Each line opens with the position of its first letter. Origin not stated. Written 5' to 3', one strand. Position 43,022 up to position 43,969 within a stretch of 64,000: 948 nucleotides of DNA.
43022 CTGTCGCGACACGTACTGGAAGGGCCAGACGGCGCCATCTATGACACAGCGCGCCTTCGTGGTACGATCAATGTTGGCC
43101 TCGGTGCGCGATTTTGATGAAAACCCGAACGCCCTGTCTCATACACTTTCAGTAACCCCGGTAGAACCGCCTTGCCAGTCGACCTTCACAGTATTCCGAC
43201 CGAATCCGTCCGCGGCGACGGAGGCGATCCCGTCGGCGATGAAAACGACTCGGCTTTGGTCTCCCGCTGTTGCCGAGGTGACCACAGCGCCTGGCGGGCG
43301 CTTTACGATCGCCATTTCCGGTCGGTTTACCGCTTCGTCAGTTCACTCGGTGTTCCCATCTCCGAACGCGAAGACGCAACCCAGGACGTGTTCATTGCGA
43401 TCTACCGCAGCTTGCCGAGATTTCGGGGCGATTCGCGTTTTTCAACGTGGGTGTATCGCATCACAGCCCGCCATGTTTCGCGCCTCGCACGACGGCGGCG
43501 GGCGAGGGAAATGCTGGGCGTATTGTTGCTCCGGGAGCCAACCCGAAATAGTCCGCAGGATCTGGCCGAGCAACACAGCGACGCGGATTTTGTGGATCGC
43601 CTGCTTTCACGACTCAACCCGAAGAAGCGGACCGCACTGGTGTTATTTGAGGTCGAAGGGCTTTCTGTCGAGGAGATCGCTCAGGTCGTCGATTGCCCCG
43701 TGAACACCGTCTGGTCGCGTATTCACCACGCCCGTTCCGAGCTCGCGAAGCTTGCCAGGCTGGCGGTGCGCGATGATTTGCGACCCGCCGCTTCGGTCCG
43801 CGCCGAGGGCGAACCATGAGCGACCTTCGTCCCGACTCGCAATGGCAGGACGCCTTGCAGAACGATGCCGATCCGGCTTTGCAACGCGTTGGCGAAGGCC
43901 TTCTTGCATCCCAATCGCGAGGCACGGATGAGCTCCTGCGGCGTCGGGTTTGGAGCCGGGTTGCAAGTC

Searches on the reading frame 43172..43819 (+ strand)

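Call 63: search_protein_families(library=pfam, proteins=[window:43172-43819:+], max_evalue=0.01)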
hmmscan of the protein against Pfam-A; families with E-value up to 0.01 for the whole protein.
window:43172-43819:+ (215 aa): 6 families
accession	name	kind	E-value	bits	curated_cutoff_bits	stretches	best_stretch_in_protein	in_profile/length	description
PF08281.18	Sigma70_r4_2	-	2.6e-15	56.2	25.7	1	141-191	4-54/54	Sigma-70, region 4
PF04542.20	Sigma70_r2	-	3.5e-13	49.6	24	1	44-111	1-70/71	Sigma-70 region 2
PF22233.2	PhyR_sigma-like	-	2e-07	31.2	27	1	145-192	1-48/50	Response regulator PhyR, sigma-like domain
PF07638.17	Sigma70_ECF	-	5.8e-07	30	21.1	1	33-192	11-180/185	ECF sigma factor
PF04545.22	Sigma70_r4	-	1.5e-06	28.1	24.1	1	144-191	1-48/50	Sigma-70, region 4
PF13384.12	HTH_23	-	2.9e-05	24.2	24.6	1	152-187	7-40/50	Homeodomain-like domain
